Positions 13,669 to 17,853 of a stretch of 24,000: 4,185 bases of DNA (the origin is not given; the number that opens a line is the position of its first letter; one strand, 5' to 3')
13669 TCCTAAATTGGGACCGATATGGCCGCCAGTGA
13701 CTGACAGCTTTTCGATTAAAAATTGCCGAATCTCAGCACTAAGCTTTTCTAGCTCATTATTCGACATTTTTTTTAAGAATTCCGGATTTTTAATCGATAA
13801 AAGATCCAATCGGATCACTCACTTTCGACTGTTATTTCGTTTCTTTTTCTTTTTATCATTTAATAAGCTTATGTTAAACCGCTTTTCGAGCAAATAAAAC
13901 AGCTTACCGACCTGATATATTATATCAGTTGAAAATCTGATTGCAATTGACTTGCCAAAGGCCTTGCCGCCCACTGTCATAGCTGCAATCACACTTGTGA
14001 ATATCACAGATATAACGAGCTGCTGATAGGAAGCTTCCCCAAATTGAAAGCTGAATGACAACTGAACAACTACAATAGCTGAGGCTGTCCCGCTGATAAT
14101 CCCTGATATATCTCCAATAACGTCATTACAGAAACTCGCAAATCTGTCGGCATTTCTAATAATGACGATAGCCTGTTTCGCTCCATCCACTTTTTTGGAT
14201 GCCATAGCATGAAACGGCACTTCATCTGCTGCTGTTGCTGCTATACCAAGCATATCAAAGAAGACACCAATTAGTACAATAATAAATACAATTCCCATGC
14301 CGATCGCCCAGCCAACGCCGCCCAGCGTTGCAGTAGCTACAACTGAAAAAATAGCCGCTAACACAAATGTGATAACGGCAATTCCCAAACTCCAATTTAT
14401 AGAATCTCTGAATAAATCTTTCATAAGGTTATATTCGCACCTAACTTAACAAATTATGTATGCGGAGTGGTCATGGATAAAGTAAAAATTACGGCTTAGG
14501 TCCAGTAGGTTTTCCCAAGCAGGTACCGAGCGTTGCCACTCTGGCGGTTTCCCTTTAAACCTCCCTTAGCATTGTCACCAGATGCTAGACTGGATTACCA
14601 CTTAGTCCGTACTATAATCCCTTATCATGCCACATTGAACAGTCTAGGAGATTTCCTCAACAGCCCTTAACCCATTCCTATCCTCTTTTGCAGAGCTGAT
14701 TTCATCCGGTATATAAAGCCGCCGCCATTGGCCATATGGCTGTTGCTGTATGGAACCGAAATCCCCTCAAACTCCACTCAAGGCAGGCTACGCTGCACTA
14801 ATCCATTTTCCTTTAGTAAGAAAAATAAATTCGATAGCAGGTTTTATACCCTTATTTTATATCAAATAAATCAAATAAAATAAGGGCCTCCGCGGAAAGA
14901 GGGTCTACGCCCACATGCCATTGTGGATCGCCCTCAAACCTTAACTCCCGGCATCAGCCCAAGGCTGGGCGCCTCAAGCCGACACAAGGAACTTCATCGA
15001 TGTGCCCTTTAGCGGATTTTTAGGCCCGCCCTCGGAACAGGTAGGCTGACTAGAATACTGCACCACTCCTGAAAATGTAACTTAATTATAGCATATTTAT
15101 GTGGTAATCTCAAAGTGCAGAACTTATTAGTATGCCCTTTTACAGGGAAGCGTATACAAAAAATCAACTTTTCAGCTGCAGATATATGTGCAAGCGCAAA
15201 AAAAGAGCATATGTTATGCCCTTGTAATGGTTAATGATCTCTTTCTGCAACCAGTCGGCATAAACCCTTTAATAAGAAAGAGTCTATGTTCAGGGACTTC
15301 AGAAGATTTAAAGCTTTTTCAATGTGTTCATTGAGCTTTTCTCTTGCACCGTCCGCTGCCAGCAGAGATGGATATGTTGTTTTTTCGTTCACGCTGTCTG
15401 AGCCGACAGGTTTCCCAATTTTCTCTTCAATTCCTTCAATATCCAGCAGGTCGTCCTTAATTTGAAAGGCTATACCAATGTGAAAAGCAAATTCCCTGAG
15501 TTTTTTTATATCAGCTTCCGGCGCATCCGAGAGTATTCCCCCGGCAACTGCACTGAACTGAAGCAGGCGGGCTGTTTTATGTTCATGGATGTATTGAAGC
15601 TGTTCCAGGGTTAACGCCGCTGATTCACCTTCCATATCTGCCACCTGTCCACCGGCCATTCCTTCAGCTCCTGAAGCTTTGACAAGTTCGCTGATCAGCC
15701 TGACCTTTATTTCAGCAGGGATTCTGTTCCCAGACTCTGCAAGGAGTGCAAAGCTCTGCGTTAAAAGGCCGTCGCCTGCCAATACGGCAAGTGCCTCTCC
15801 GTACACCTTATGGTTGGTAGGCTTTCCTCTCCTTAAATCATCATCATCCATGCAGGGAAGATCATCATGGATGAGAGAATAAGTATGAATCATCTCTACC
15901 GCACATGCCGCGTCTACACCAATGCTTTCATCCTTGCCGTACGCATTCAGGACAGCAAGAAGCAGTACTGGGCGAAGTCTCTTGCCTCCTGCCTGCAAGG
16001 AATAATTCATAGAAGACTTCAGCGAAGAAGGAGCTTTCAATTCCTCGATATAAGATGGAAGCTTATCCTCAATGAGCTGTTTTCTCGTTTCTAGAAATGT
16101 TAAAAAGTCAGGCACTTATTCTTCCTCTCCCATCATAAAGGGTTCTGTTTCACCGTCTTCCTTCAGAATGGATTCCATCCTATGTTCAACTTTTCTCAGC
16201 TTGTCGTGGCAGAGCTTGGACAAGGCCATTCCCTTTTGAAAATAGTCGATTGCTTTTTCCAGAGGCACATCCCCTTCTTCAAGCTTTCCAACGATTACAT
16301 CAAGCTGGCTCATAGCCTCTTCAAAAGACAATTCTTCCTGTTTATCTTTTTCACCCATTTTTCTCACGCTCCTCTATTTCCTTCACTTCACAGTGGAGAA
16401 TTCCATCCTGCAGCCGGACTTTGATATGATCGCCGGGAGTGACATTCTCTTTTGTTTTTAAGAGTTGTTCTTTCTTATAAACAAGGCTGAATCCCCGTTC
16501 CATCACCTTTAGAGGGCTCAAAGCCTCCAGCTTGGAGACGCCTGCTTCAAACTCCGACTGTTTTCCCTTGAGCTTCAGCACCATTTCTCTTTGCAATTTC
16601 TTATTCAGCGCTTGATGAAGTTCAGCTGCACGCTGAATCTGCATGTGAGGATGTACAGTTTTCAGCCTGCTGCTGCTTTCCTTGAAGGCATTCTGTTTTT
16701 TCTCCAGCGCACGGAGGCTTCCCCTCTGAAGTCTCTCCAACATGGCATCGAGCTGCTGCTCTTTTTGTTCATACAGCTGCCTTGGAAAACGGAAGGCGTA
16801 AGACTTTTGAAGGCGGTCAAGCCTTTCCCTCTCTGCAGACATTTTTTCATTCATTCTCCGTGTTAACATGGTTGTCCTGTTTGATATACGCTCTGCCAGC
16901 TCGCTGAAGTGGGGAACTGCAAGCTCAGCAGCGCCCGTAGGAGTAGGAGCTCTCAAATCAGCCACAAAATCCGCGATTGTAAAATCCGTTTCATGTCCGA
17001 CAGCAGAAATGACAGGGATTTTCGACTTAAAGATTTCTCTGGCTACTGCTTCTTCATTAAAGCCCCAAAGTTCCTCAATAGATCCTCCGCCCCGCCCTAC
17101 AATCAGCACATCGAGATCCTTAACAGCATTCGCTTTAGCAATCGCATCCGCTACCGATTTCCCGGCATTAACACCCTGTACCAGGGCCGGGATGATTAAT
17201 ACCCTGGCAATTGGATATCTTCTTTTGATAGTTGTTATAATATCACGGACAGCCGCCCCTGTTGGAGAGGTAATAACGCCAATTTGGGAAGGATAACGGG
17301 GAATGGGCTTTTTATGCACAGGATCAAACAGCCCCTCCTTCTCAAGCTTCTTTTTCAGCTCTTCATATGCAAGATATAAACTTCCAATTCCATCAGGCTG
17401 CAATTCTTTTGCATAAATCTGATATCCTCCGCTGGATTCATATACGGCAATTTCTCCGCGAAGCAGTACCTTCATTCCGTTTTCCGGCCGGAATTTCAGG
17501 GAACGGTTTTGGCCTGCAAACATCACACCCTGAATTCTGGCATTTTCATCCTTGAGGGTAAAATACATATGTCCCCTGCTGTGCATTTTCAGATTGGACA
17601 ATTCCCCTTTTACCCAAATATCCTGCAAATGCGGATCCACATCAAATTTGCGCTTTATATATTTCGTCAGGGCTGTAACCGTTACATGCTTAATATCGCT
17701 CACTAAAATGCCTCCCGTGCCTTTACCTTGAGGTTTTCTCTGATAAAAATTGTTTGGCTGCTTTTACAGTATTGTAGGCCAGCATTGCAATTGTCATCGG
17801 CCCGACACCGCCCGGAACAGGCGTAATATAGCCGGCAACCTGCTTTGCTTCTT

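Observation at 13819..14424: Four-TM protein directly downstream of the RNA: candidate OapA, the membrane anchor of the OLE RNP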

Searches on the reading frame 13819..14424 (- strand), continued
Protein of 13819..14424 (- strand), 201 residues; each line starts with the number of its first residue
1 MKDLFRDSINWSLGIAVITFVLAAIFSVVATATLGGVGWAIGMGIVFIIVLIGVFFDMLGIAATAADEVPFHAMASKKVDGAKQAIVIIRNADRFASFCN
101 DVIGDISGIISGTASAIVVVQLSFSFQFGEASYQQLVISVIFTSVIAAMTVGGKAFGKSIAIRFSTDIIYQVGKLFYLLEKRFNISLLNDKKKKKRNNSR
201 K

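Call 36: find_encoding_contigs(protein=P0336, flank=3000, max_places=1)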
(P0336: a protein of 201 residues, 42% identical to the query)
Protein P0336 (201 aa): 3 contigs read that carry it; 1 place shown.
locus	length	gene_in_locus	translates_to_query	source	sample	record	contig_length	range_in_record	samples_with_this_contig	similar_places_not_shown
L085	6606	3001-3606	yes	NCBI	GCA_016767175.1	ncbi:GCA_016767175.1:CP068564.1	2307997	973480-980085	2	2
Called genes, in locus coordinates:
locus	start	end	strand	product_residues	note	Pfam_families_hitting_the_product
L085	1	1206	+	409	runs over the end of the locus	PF13742:tRNA_anti_2, PF01336:tRNA_anti-codon, PF02601:Exonuc_VII_L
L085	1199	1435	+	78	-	PF02609:Exonuc_VII_S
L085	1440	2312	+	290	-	PF00348:polyprenyl_synt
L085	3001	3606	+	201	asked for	PF01595:CNNM (weak)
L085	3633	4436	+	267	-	PF01479:S4, PF01728:FtsJ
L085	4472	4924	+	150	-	PF01316:Arg_repressor, PF02863:Arg_repressor_C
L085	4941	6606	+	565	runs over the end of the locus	PF02463:SMC_N, PF13476:AAA_23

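Call 37: find_encoding_contigs(protein=P0375, flank=3000, max_places=1)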
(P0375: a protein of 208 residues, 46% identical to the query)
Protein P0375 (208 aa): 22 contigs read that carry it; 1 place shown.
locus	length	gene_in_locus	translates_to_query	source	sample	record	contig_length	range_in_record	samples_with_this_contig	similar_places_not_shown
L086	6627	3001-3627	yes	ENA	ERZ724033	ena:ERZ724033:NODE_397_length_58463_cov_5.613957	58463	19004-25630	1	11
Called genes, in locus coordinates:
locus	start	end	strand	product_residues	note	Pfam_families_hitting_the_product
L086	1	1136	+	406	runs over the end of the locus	PF13742:tRNA_anti_2, PF01336:tRNA_anti-codon, PF02601:Exonuc_VII_L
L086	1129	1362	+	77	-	PF02609:Exonuc_VII_S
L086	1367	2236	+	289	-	PF00348:polyprenyl_synt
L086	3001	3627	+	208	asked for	-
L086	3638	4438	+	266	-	PF01479:S4, PF01728:FtsJ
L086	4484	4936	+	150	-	PF01316:Arg_repressor, PF02863:Arg_repressor_C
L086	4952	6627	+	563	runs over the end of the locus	PF02463:SMC_N, PF13476:AAA_23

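Call 42: search_protein_families(library=pfam, alignment_id=A3, max_evalue=0.01)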
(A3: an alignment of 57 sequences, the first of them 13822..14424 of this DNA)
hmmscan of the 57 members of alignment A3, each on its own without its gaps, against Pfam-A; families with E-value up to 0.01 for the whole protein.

A. member 1, window:13822-14424:- (201 aa): 2 families
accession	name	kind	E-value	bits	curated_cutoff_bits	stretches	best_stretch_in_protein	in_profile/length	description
PF01595.25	CNNM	-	8.3e-05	22.8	28.4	1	45-179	2-127/181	Cyclin M transmembrane N-terminal domain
PF04956.18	TrbC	-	0.0024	18.5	27.9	1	91-147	34-89/98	TrbC/VIRB2 pilin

B. families by the number of members that match (of 57 scanned): 8 families
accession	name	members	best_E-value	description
PF01595.25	CNNM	47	1.2e-07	Cyclin M transmembrane N-terminal domain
PF24838.2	8xMP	2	0.00013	Octameric membrane protein family (8xMP)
PF04956.18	TrbC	2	0.0024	TrbC/VIRB2 pilin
PF06126.16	Herpes_LAMP2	2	0.0028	Herpesvirus Latent membrane protein 2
PF07690.21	MFS_1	1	0.006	Major Facilitator Superfamily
PF20990.2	DUF2207_C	1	0.0072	Predicted membrane protein (DUF2207) C-terminal domain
PF14360.12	PAP2_C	1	0.0074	PAP2 superfamily C-terminal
PF19769.4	CPxCG_zf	1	0.0095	CPxCG-related zinc finger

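Call 44: predict_structure(alignment_id=A3)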
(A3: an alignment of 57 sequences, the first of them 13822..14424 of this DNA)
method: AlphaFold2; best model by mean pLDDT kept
length: 201 residues; sequences in the alignment: 57
mean_pLDDT: 79.4   pTM: 0.68
mean pLDDT of the five models: 79.4, 79.1, 77.3, 75.7, 71.6
residues with pLDDT >= 90: 2; 70-90: 172; 50-70: 12; < 50: 15
segments of 3 or more residues with pLDDT < 50: 187-201
pLDDT, mean of each block of 10 residues (from residue 1): 70 79 81 76 85 88 87 88 87 84 80 83 77 82 87 85 89 85 57 43 40
secondary structure, 60 per line:
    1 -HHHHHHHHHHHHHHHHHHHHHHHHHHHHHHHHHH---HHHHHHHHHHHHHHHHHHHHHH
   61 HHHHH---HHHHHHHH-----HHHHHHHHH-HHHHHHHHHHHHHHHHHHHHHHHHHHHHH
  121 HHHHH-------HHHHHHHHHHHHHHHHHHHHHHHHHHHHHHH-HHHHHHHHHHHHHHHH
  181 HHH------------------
elements in order: H2-35 H39-65 H69-76 H82-90 H92-125 H133-163 H165-183

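Call 49: fold_search(model_id=the predicted structure, library=pdb)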
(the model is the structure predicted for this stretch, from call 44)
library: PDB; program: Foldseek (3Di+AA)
matches with E <= 10: 86; with E <= 0.001: 0
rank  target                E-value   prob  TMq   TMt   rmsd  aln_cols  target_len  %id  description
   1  7m1t_B                1.3e-02  1.00  0.46  0.31   6.8       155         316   17  Crystal structure of an archaeal CNNM, MtCorB, with C-terminal deletion in complex with Mg2+-ATP (released 2021-06-16)
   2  7m1t_A                2.3e-02  1.00  0.40  0.27   7.4       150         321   16  Crystal structure of an archaeal CNNM, MtCorB, with C-terminal deletion in complex with Mg2+-ATP (released 2021-06-16)
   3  7m1u_A                6.4e-02  1.00  0.52  0.35   5.8       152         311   16  Crystal structure of an archaeal CNNM, MtCorB, R235L mutant with C-terminal deletion (released 2021-06-16)
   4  8zyv_F                2.8e+00  0.10  0.25  0.22  15.0       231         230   14  Bacterial flagellar sodium-driven stator PomA5PomB2 with 100 mM NaCl (released 2025-01-01)
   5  5hxr                  2.9e+00  0.09  0.21  0.15  16.9       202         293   15  Structural mechanisms of extracellular ion exchange and induced binding-site occlusion in the sodium-calcium exchanger N (released 2016-05-11)
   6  8inr_R                3.2e+00  0.04  0.16  0.14  18.5       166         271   15  Cryo-EM structure of the alpha-MSH-bound human melanocortin receptor 5 (MC5R)-Gs complex (released 2023-09-20)
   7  4o6n_A                3.4e+00  0.04  0.16  0.10  22.2       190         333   12  Structure of AF2299, a CDP-alcohol phosphotransferase (CDP-bound) (released 2014-05-14)
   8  5hxs                  3.7e+00  0.08  0.21  0.15  16.8       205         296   15  Structural mechanisms of extracellular ion exchange and induced binding-site occlusion in the sodium-calcium exchanger N (released 2016-05-11)
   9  5yck                  3.7e+00  0.05  0.18  0.10  20.5       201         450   12  Crystal structure of a MATE family protein derived from Camelina sativa at 2.3 angstrom (released 2017-09-27)
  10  4ry2_B                3.9e+00  0.16  0.34  0.13  14.3       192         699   14  Crystal structure of the peptidase-containing ABC transporter PCAT1 (released 2015-07-22)
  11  4tx5_A                4.3e+00  0.14  0.31  0.35  13.7       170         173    8  Crystal structure of Smac-DIABLO (in space group P65) (released 2015-07-15)
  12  7piu_R                4.5e+00  0.04  0.18  0.15  20.3       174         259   14  Cryo-EM structure of the agonist setmelanotide bound to the active melanocortin-4 receptor (MC4R) in complex with the  (released 2021-11-17)
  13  7eja_R                4.7e+00  0.03  0.14  0.11  22.0       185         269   12  Structure of the alpha2A-adrenergic receptor GoA signaling complex bound to dexmedetomidine (released 2022-04-13)
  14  8unx_R                5.0e+00  0.03  0.14  0.10  20.2       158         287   18  CryoEM structure of beta-2-adrenergic receptor in complex with GTP-bound Gs heterotrimer (Class M) (released 2024-03-06)
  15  1few                  5.2e+00  0.20  0.37  0.41  14.4       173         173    8  CRYSTAL STRUCTURE OF SMAC/DIABLO (released 2000-09-13)
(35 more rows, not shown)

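Call 66: list_cluster_members(proteins=[window:13822-14424:-])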
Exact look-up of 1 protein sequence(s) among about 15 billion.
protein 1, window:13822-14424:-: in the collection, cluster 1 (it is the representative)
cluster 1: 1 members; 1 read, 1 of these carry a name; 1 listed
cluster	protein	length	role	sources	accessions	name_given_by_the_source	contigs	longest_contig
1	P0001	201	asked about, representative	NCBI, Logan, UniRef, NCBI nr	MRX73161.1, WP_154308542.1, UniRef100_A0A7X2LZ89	hypothetical protein GJU40_13510 [Bacillus lacus] | CNNM transmembrane domain-containing protein n=1 Tax=Metabacillus lacus TaxID=1983721 ... | hypothetical protein [Metabacillus lacus]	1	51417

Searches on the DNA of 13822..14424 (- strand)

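Call 13: search_rna_families(sources=[L001], threshold=gathering)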
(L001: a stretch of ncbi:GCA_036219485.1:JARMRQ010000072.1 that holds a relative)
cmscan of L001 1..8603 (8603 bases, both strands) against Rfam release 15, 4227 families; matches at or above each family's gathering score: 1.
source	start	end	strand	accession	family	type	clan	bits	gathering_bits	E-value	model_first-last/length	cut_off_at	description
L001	3324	3951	+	RF01071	OLE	Gene;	-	538.6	50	5.1e-156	1-616/616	no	Ornate Large Extremophilic RNA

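Call 30: search_rna_families(sources=[L080, L078, L076, L077, L067, L049, L056, L058, L060, L066, L069, L073, L072, L046, L045, L024, L008, L040, L071, L074], threshold=gathering)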
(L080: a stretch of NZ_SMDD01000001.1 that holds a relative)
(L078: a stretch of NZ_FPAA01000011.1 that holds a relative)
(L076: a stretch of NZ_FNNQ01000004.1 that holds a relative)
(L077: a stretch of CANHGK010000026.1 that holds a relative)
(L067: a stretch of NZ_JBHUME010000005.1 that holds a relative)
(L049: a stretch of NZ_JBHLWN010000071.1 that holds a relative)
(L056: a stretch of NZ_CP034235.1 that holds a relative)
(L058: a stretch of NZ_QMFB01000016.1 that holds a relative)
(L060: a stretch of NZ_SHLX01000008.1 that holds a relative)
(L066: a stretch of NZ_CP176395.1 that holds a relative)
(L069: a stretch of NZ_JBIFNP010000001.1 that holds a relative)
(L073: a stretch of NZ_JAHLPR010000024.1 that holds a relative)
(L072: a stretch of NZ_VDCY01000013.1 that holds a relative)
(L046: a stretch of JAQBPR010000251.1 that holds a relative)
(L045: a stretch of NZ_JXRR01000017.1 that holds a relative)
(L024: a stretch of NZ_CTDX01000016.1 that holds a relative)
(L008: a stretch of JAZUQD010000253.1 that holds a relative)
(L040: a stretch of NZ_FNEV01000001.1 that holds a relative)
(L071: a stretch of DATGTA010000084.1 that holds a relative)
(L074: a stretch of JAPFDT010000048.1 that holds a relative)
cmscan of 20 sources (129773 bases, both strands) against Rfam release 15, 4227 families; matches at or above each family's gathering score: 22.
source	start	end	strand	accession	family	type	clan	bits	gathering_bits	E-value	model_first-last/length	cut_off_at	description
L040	2346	2974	+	RF01071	OLE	Gene;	-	527.4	50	1.6e-151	1-616/616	no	Ornate Large Extremophilic RNA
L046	2265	2936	+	RF01071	OLE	Gene;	-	519.2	50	4.3e-149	1-616/616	no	Ornate Large Extremophilic RNA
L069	2294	2968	+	RF01071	OLE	Gene;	-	516.9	50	2.1e-148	1-616/616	no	Ornate Large Extremophilic RNA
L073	2311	2982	+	RF01071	OLE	Gene;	-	516.3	50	3.2e-148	1-616/616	no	Ornate Large Extremophilic RNA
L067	2273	2960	+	RF01071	OLE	Gene;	-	514.7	50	9.3e-148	1-616/616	no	Ornate Large Extremophilic RNA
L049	2285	2961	+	RF01071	OLE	Gene;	-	513.7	50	1.8e-147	1-616/616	no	Ornate Large Extremophilic RNA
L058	2269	2938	+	RF01071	OLE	Gene;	-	509.7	50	2.9e-146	1-616/616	no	Ornate Large Extremophilic RNA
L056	2300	2972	+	RF01071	OLE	Gene;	-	500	50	2.1e-143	1-616/616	no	Ornate Large Extremophilic RNA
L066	2263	2933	+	RF01071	OLE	Gene;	-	498.7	50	5.2e-143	1-616/616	no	Ornate Large Extremophilic RNA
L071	2358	2970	+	RF01071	OLE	Gene;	-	498.2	50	7.5e-143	1-616/616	no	Ornate Large Extremophilic RNA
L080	2289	2890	+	RF01071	OLE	Gene;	-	497.8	50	9.5e-143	1-616/616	no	Ornate Large Extremophilic RNA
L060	2278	2940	+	RF01071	OLE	Gene;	-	496.1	50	3e-142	1-616/616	no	Ornate Large Extremophilic RNA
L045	2370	2984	+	RF01071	OLE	Gene;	-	485.1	50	5.7e-139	1-616/616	no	Ornate Large Extremophilic RNA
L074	2332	2972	+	RF01071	OLE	Gene;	-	480.7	50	1.1e-137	1-616/616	no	Ornate Large Extremophilic RNA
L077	379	1020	+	RF01071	OLE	Gene;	-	475.9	50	3e-136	1-616/616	no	Ornate Large Extremophilic RNA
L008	2342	2940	+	RF01071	OLE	Gene;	-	472.6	50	2.9e-135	1-616/616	no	Ornate Large Extremophilic RNA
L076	2242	2846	+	RF01071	OLE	Gene;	-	472.5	50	3e-135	1-616/616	no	Ornate Large Extremophilic RNA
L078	2233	2838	+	RF01071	OLE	Gene;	-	470.3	50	1.4e-134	1-616/616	no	Ornate Large Extremophilic RNA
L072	2221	2830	+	RF01071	OLE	Gene;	-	469.3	50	2.8e-134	1-616/616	no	Ornate Large Extremophilic RNA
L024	2350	2953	+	RF01071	OLE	Gene;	-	465.5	50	3.8e-133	1-616/616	no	Ornate Large Extremophilic RNA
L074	2052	2116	+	RF01690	Bacillaceae-1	Gene; sRNA;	-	46.8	35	4.1e-05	1-67/67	no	Bacillaceae-1 RNA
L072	5580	5644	-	RF01690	Bacillaceae-1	Gene; sRNA;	-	39.6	35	0.002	1-67/67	no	Bacillaceae-1 RNA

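Call 39: search_rna_families(sources=[L083, L084, L085, L086], threshold=gathering)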
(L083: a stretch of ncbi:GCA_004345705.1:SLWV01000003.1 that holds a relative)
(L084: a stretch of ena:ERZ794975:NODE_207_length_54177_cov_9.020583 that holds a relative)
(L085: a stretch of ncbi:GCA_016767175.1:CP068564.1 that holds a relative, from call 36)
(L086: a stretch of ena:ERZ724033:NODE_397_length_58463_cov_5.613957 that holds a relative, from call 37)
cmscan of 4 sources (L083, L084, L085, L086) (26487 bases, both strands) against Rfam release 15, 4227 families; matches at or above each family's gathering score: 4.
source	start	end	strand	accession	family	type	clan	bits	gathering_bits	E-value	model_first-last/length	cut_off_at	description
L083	2351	2958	+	RF01071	OLE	Gene;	-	528.6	50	1.4e-152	1-616/616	no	Ornate Large Extremophilic RNA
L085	2350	2941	+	RF01071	OLE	Gene;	-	507.2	50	3.2e-146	1-616/616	no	Ornate Large Extremophilic RNA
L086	2272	2859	+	RF01071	OLE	Gene;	-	490.1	50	3.9e-141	1-616/616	no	Ornate Large Extremophilic RNA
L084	2365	2953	+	RF01071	OLE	Gene;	-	478.2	50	1.3e-137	1-616/616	no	Ornate Large Extremophilic RNA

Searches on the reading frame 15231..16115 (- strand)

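Call 24: search_protein_families(library=pfam, proteins=[window:15231-16115:-], max_evalue=0.00001)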
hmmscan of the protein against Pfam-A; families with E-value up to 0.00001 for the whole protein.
window:15231-16115:- (294 aa): 1 family
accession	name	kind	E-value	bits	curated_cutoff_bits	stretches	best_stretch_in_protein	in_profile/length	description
PF00348.22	polyprenyl_synt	-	5.2e-59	199.9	27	1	31-267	3-236/251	Polyprenyl synthetase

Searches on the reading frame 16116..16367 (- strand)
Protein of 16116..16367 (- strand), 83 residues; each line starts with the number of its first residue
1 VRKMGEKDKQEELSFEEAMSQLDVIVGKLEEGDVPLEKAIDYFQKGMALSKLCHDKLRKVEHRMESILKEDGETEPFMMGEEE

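Call 24: search_protein_families(library=pfam, proteins=[window:16116-16367:-], max_evalue=0.00001)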
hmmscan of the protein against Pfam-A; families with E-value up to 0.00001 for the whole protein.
window:16116-16367:- (83 aa): 1 family
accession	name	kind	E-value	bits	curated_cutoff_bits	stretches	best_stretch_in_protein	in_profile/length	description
PF02609.21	Exonuc_VII_S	-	1.8e-19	70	24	1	15-65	1-51/52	Exonuclease VII small subunit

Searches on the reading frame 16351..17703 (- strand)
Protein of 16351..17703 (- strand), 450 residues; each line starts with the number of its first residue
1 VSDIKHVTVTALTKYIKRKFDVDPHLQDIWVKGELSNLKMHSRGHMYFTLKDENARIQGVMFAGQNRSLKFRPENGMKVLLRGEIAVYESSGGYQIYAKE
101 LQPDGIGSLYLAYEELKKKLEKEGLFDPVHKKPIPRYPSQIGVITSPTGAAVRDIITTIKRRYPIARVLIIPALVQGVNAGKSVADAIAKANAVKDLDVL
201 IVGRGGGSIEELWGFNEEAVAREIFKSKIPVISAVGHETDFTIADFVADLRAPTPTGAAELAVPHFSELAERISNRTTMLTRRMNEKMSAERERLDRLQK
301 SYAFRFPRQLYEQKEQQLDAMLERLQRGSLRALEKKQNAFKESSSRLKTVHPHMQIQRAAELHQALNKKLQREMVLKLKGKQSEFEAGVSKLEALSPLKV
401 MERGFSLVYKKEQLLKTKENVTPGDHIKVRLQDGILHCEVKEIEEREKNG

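Call 24: search_protein_families(library=pfam, proteins=[window:16351-17703:-], max_evalue=0.00001)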
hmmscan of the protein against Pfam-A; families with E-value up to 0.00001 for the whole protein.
window:16351-17703:- (450 aa): 3 families
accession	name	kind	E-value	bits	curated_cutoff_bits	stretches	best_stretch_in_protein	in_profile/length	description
PF02601.20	Exonuc_VII_L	-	2e-111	372.9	35.9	1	125-438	1-314/315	Exonuclease VII, large subunit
PF13742.12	tRNA_anti_2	-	6.6e-32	110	27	1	8-101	2-94/95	OB-fold nucleic acid binding domain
PF01336.31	tRNA_anti-codon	-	3e-16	59.5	27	1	29-103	1-74/75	OB-fold nucleic acid binding domain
